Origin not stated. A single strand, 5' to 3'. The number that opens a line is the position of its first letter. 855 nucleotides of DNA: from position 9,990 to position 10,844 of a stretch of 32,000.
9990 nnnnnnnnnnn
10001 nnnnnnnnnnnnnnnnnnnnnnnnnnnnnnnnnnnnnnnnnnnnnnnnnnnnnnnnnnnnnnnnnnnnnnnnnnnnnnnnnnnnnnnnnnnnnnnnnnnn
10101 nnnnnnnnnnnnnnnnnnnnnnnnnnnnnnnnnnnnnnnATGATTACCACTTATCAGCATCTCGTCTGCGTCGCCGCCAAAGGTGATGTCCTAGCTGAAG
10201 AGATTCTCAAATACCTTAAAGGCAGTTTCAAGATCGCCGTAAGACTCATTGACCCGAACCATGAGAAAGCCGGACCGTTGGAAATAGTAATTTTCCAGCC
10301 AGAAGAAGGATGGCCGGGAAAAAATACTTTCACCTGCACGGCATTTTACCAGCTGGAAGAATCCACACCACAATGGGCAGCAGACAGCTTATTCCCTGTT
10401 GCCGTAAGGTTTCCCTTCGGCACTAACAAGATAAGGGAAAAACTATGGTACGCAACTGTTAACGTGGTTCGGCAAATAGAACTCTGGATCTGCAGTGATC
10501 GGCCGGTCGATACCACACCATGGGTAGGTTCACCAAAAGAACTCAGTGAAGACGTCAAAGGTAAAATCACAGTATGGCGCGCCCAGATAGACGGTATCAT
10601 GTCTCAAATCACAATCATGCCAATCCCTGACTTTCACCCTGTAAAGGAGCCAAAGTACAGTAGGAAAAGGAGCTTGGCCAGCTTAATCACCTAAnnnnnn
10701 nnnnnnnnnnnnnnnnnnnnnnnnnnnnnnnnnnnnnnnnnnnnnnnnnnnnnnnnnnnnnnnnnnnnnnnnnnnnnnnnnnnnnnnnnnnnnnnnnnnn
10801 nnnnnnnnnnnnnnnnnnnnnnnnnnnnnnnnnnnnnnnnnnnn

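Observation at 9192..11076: Three paralogous promoter-leader-terminator modules with covarying helices (candidate new attenuator/sRNA class)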

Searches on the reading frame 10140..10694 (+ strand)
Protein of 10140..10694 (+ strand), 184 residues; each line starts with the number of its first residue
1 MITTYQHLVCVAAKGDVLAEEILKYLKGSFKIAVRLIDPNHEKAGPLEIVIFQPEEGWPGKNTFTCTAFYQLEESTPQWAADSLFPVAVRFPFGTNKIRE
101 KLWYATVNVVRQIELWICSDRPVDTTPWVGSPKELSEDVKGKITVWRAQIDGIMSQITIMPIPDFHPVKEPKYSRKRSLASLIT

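Call 7: search_protein_families(library=pfam, proteins=[window:10140-10694:+], max_evalue=0.01)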
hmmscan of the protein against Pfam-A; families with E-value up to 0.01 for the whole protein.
window:10140-10694:+ (184 aa): 0 families

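Call 8: search_protein_families(library=ncbifam, proteins=[window:10140-10694:+], max_evalue=0.01)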
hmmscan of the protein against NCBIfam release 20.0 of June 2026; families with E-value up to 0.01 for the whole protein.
window:10140-10694:+ (184 aa): 0 families

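Call 13: find_encoding_contigs(protein=window:10140-10694:+, flank=6000, max_places=10)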
Protein window:10140-10694:+ (184 aa): 5 contigs read that carry it; 4 places shown.
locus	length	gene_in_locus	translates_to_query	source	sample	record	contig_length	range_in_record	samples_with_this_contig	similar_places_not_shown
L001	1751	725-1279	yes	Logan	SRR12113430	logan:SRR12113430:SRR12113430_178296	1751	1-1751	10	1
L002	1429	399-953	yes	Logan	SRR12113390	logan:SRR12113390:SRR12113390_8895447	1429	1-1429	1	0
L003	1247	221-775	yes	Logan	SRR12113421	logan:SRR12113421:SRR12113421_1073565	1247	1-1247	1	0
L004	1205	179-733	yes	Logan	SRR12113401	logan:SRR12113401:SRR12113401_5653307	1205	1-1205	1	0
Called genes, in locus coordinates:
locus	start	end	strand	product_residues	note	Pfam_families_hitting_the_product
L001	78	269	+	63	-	-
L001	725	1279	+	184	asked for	-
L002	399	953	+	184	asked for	-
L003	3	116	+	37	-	?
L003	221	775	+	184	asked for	-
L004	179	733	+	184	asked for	-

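Call 37: search_protein_families(library=phrogs, proteins=[window:10140-10694:+], max_evalue=0.1)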
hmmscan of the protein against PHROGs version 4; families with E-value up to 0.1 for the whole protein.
window:10140-10694:+ (184 aa): 0 families

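Call 38: search_solved_structures(query=window:10140-10694:+, max_evalue=1)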
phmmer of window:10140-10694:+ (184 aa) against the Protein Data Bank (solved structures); distinct sequences matched with E-value up to 1: 0.

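Call 79: find_homologous_proteins(query=window:10140-10694:+, max_evalue=0.001)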
Query window:10140-10694:+ (184 aa): 1 proteins with E <= 0.001 among 32 candidates.
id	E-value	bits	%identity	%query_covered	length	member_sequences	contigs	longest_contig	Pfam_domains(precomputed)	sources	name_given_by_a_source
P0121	1.6e-121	421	100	100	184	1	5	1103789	-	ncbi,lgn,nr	ncbi:MAG: hypothetical protein HYW86_04040 [Candidatus Roizmanbacteria bacterium]|nr:MAG: hypothetic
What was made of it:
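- Tried and rejected: It has only itself in the 5.8-billion-protein index (call 79).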

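Call 83: search_protein_representatives(protein=window:10140-10694:+)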
Query: 184 residues. Proteins with E-value up to 0.001 (for the whole library): 6; up to 1e-10: 3; up to 1e-30: 1. The best 6 are listed.
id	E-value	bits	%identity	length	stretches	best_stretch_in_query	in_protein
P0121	5.2e-122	421.1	100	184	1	1-184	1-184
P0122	8.3e-27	110.6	36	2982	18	49-98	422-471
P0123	1.7e-11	60.7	37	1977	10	37-88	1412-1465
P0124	3.6e-05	40.1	36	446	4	36-72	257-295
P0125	6.5e-05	39.3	32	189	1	8-148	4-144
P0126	4.8e-04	36.4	31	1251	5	28-83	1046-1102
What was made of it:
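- Their downstream genes (ORF63, ORF26, ORF184) have no link to amino-acid metabolism, and ORF184 is an orphan (calls 79, 83).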

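Call 84: predict_structure(protein=window:10140-10694:+)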
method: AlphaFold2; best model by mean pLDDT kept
length: 184 residues; sequences in the alignment: 1
mean_pLDDT: 31.3   pTM: 0.22
mean pLDDT of the five models: 31.3, 29.9, 27.6, 27.4, 27.2
residues with pLDDT >= 90: 0; 70-90: 0; 50-70: 0; < 50: 184
segments of 3 or more residues with pLDDT < 50: 1-184
pLDDT, mean of each block of 10 residues (from residue 1): 24 30 35 32 36 36 36 38 33 28 27 29 29 32 28 26 27 36 32
secondary structure, 60 per line:
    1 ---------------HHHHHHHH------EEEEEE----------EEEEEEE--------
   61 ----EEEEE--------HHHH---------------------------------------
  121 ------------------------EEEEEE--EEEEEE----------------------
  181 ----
elements in order: H16-23 E30-35 E46-52 E65-69 H78-81 E145-150 E153-158
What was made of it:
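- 10140..10694 (+): ORF184 (HYW86_04040), an orphan gene downstream of M2. It has a strong SD and is preceded by a 26-codon ORF (9955-10035) that also has a strong SD. Calls 79, 83 and 84.
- Tried and rejected: The AlphaFold2 model has pLDDT 31 and is unusable (call 84), so no fold search was run.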

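Call 85: search_protein_families(library=pfam, proteins=[P0122, P0123, P0124, P0125, P0126], max_evalue=0.001)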
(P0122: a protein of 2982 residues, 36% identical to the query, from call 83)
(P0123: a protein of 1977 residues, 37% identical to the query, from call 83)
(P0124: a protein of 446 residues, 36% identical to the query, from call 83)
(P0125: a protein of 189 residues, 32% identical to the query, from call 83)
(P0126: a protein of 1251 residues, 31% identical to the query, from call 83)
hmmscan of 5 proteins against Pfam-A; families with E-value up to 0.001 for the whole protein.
P0122 (2982 aa): 7 families
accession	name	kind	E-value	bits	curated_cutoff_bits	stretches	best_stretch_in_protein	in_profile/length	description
PF17963.7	Big_9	-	1.3e-125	411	23.6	20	261-348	1-89/89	Bacterial Ig domain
PF17803.7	Cadherin_4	-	1.1e-122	401.1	25.1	21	252-317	2-71/71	Bacterial cadherin-like domain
PF17892.7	Cadherin_5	-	2.8e-96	316.1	26.5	2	260-350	1-98/98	Cadherin-like domain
PF19941.4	DUF6403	-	7.5e-19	68.2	26.9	0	402-422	37-57/77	Family of unknown function (DUF6403)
PF00353.25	HemolysinCabind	-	4.3e-12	46.2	23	2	2811-2846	1-36/36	RTX calcium-binding nonapeptide repeat (4 copies)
PF18968.5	DUF5707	-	1.6e-10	41.2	26.8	0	420-449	4-33/98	Family of unknown function (DUF5707)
PF02494.22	HYR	-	2.7e-07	31.2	21.7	0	324-349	56-81/81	HYR domain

P0123 (1977 aa): 6 families
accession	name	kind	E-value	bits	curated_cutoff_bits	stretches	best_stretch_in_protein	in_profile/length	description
PF17963.7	Big_9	-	0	1239.8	23.6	22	525-609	3-89/89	Bacterial Ig domain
PF17892.7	Cadherin_5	-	4.9e-240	777.1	26.5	22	534-611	15-98/98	Cadherin-like domain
PF17803.7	Cadherin_4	-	4.7e-142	463.2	25.1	19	1706-1769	1-71/71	Bacterial cadherin-like domain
PF19076.6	CshA_repeat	-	3.6e-86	285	27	8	778-866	18-103/103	Surface adhesin CshA repetitive domain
PF14221.11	DUF4330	-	1.9e-06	28.6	27.6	0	939-1010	45-119/167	Domain of unknown function (DUF4330)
PF16184.11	Cadherin_3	-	0.0007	20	25.5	0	367-438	30-106/106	Cadherin-like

P0124 (446 aa): 5 families
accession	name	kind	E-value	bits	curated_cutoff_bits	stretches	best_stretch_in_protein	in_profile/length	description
PF17963.7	Big_9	-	7.5e-60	200.3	23.6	5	222-306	4-88/89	Bacterial Ig domain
PF17892.7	Cadherin_5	-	3.6e-49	165.1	26.5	5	322-395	19-96/98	Cadherin-like domain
PF17803.7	Cadherin_4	-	1.7e-19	70.6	25.1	2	302-363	5-71/71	Bacterial cadherin-like domain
PF19076.6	CshA_repeat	-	6.1e-11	43.3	27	0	322-373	29-80/103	Surface adhesin CshA repetitive domain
PF01246.26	Ribosomal_L24e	-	0.00037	21.1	27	0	74-98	6-29/66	Ribosomal protein L24e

P0125 (189 aa): 0 families

P0126 (1251 aa): 6 families
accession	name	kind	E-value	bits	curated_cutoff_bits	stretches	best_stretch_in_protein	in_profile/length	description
PF17892.7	Cadherin_5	-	2.3e-62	207.4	26.5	6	776-880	3-97/98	Cadherin-like domain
PF17803.7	Cadherin_4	-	2.1e-57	192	25.1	6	876-941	1-65/71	Bacterial cadherin-like domain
PF08309.17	LVIVD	-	6.5e-43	144.3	20.2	5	97-135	4-42/42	LVIVD repeat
PF17963.7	Big_9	-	1.5e-41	141.6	23.6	6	665-770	2-89/89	Bacterial Ig domain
PF17356.7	PBSX_XtrA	-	0.00037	20.7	29.7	0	696-717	29-46/64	Phage-like element PBSX protein XtrA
PF19076.6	CshA_repeat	-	0.00044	21.3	27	0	697-749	27-81/103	Surface adhesin CshA repetitive domain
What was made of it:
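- Tried and rejected: HMMER against 1.8 billion representatives gave one full-length 32% relative, plus weak matches of residues ~37-98 to Big_9/cadherin repeats in giant proteins (calls 83, 85).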
